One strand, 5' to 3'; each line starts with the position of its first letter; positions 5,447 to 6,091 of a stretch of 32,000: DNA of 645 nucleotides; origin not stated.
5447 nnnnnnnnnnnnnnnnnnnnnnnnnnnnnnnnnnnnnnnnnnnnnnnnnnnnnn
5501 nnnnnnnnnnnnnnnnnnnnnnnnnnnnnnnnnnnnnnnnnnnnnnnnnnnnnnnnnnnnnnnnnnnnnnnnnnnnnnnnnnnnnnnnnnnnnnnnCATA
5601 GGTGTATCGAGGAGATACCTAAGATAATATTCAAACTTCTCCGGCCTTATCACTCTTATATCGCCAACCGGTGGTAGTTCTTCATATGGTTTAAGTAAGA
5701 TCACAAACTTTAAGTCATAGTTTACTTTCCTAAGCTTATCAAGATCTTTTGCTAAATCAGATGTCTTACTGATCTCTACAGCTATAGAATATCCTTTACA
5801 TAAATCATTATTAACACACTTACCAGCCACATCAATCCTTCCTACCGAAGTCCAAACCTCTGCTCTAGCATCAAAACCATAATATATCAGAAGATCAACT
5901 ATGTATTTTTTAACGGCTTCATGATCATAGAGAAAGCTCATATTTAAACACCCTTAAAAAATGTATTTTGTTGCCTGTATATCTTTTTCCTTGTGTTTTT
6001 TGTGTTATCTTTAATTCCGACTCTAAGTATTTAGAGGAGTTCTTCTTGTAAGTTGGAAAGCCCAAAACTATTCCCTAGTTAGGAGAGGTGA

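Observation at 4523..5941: Orphan 472-aa protein with a PD-(D/E)xK-like N-terminus in the tnpB position of a decayed IS200/IS605-like element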

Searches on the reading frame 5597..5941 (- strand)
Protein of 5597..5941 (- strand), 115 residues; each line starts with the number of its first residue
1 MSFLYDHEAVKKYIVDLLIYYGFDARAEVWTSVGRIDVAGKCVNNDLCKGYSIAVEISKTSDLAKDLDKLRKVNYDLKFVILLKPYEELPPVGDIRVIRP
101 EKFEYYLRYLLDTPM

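Call 55: search_solved_structures(query=A4, max_evalue=10, show_alignments=5)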
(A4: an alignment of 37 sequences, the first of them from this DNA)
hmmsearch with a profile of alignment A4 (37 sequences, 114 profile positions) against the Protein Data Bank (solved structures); distinct sequences matched with E-value up to 10: 6.
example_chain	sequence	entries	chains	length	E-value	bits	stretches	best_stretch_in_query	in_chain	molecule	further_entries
7mcd_A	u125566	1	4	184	0.00014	25.2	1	53-109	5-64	AI-designed TIM-barrel F15C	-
1up8_A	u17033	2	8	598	0.86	13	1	49-106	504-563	VANADIUM-DEPENDENT BROMOPEROXIDASE 1 | Vanadium-dependent bromoperoxidase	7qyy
7qwi_AAA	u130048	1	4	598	0.86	13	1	49-106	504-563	Vanadium-dependent bromoperoxidase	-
7qvw_AAA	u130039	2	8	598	0.88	13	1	49-106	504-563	Vanadium-dependent bromoperoxidase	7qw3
8vgx_A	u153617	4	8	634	0.95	12.8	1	49-106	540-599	Vanadium-dependent bromoperoxidase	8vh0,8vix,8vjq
8kac_A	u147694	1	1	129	2.3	11.6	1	47-96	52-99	De novo design protein -NX1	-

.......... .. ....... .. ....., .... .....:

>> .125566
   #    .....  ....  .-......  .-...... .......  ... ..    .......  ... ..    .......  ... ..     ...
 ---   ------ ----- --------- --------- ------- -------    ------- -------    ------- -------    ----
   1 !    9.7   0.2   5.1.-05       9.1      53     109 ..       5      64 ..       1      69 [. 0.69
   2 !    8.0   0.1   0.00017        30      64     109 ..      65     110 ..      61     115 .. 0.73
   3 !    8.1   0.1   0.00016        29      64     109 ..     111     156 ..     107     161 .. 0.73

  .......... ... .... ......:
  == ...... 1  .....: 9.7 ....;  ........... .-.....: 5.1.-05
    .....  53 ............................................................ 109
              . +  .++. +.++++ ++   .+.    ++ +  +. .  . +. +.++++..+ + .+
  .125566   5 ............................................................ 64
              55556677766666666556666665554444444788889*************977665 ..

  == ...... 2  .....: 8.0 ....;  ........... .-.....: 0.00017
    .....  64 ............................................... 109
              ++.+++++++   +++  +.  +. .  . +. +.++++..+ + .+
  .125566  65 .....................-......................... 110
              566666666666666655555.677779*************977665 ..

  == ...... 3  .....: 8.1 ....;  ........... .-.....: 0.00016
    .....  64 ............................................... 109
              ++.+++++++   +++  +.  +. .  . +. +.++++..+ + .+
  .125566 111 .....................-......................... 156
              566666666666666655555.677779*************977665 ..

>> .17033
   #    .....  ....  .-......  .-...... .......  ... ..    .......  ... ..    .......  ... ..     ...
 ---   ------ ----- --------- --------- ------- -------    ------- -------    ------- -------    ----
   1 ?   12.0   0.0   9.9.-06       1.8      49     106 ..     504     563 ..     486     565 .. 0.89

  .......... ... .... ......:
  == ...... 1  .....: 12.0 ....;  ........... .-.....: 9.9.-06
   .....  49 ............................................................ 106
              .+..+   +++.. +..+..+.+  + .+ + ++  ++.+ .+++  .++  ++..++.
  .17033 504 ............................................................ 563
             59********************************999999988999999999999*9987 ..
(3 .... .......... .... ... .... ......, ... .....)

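Call 56: search_protein_families(library=pfam, alignment_id=A4, max_evalue=1)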
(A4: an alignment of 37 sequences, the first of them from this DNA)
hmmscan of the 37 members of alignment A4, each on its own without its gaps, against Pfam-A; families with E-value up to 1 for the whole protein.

A. member 1, seq(115 aa): 0 families

B. families by the number of members that match (of 37 scanned): 24 families
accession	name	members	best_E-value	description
PF15650.12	Tox-REase-9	3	0.0047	Restriction endonuclease fold toxin 9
PF14281.12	PDDEXK_4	2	0.0069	PD-(D/E)XK nuclease superfamily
PF01939.22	NucS_C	2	0.007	Endonuclease NucS C-terminal domain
PF18741.7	MTES_1575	1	0.00049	REase_MTES_1575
PF08438.16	YGR210-like_G4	1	0.0057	Obg-like GTPase YGR210-like, G4 motif-containing domain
PF11641.13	Antigen_Bd37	1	0.014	Glycosylphosphatidylinositol-anchored merozoite surface protein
PF02303.23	Phage_DNA_bind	1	0.016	Helix-destabilising protein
PF14164.11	YqzH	1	0.016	YqzH-like protein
PF11495.14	Regulator_TrmB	1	0.021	Archaeal transcriptional regulator TrmB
PF08608.17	Wyosine_form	1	0.03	Wyosine base formation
PF21178.2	Itf52_C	1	0.045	Intraflagellar transport protein 52, C-terminal domain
PF04471.18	Mrr_cat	1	0.051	Restriction endonuclease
PF00585.24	Thr_dehydrat_C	1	0.064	C-terminal regulatory domain of Threonine dehydratase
PF08630.15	Dfp1_Him1_M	1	0.093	Dfp1/Him1, central region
PF14470.12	bPH_3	1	0.098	Bacterial PH domain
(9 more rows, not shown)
